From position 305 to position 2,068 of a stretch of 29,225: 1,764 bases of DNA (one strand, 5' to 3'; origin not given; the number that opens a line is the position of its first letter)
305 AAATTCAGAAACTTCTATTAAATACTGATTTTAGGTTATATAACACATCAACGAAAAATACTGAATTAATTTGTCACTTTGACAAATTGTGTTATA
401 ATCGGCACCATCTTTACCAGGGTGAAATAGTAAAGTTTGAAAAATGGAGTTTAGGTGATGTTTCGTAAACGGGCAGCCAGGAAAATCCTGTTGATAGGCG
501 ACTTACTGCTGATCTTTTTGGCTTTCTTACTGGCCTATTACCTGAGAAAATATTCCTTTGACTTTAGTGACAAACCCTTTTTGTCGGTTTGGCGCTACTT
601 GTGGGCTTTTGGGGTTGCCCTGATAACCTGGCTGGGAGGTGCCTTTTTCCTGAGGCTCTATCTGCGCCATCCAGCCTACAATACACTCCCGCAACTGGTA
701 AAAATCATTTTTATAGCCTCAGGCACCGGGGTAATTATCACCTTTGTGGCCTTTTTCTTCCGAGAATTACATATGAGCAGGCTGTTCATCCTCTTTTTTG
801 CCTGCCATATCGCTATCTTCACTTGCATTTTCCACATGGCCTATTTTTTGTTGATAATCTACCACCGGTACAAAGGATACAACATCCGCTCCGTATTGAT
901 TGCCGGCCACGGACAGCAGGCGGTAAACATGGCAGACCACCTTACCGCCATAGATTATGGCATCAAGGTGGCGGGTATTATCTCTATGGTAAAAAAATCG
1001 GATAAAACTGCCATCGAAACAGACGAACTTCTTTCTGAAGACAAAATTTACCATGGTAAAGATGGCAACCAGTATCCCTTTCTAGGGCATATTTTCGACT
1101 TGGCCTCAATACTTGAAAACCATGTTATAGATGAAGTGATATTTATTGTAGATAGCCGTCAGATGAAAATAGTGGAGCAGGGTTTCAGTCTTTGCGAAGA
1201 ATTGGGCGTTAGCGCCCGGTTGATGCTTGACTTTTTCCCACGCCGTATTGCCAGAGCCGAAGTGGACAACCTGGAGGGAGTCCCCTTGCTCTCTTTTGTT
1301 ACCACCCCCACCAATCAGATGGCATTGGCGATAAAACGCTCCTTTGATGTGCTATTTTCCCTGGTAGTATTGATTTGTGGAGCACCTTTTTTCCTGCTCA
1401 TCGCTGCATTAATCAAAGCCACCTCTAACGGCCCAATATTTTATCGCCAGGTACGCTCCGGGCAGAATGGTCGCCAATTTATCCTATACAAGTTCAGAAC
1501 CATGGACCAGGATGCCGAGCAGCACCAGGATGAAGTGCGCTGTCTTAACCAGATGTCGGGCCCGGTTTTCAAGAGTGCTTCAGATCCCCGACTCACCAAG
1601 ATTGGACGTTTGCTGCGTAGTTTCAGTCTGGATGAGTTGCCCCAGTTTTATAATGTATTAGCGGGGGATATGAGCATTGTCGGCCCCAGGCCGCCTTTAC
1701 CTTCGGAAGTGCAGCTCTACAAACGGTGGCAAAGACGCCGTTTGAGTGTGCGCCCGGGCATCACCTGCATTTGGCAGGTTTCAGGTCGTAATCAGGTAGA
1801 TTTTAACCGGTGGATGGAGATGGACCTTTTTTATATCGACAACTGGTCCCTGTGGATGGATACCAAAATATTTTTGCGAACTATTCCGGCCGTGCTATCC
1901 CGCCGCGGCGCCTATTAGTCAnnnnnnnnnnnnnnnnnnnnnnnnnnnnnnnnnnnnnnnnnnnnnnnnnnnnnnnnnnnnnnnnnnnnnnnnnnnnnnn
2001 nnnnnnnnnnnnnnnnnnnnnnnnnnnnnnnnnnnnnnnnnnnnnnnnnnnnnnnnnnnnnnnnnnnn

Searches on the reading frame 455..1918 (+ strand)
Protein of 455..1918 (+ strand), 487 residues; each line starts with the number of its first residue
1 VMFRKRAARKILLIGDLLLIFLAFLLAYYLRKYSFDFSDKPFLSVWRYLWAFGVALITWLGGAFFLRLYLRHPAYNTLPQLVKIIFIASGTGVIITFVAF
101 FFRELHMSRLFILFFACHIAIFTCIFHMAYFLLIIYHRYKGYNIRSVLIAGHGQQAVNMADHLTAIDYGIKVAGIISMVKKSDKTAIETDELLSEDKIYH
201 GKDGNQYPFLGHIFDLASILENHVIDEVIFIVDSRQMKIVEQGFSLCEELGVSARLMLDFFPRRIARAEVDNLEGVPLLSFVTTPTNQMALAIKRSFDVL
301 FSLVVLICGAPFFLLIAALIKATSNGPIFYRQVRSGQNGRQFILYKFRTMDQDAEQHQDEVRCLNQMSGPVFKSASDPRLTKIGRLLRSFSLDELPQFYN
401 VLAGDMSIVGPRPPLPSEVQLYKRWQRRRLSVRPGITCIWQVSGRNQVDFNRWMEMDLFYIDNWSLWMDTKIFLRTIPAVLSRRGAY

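Call 4: search_protein_families(library=pfam, proteins=[window:455-1918:+], max_evalue=0.01)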
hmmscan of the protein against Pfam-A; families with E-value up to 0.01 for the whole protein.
window:455-1918:+ (487 aa): 2 families
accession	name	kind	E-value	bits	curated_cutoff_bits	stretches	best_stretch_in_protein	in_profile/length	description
PF02397.22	Bac_transf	-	4.3e-68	228.8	27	1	294-481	1-178/179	Bacterial sugar transferase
PF13727.12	CoA_binding_3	-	4e-10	40.4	25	1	92-256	29-173/175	CoA-binding domain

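Call 5: search_protein_families(library=ncbifam, proteins=[window:455-1918:+], max_evalue=0.01)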
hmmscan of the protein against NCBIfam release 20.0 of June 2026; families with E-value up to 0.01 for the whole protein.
window:455-1918:+ (487 aa): 10 families
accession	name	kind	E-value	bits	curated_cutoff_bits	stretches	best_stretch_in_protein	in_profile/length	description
TIGR03025.1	EPS_sugtrans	subfamily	4.3e-118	395.4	295.55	1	15-487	2-445/445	exopolysaccharide biosynthesis polyprenyl glycosylphosphotransferase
TIGR03023.1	WcaJ_sugtrans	equivalog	4.2e-103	346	410.75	1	15-487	2-453/453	undecaprenyl-phosphate glucose phosphotransferase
NF041877.1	EPS_EpsZ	equivalog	6.5e-91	305.3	800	1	8-486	7-458/459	exopolysaccharide biosynthesis polyisoprenyl-phosphate hexose-1-phosphate transferase EpsZ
TIGR03022.1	WbaP_sugtrans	subfamily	5.8e-82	276.3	403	1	12-487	1-456/456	undecaprenyl-phosphate galactose phosphotransferase WbaP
TIGR03013.1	EpsB_2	subfamily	7.7e-65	219.7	393.35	1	16-486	3-442/443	TIGR03013 family XrtA/PEP-CTERM system glycosyltransferase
NF052601.1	undeca_RfbP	equivalog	1.4e-64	217.7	330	1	288-486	39-243/244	undecaprenyl-phosphate galactose phosphotransferase family protein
NF007518.0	PRK10124.1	equivalog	3.3e-50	171.2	684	1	109-480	110-457/464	undecaprenyl-phosphate glucose phosphotransferase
NF011751.0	PRK15204.1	equivalog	6.8e-44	150.3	907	1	290-487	276-476/476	undecaprenyl-phosphate galactose phosphotransferase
NF050817.1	PolSacchBiosHfsE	equivalog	2.2e-38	132.2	750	1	208-485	186-464/467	polysaccharide biosynthesis protein HfsE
NF045514.1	glycotran_HepC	equivalog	2.4e-22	79.3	140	1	286-413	109-211/220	heterocyst development glycosyltransferase HepC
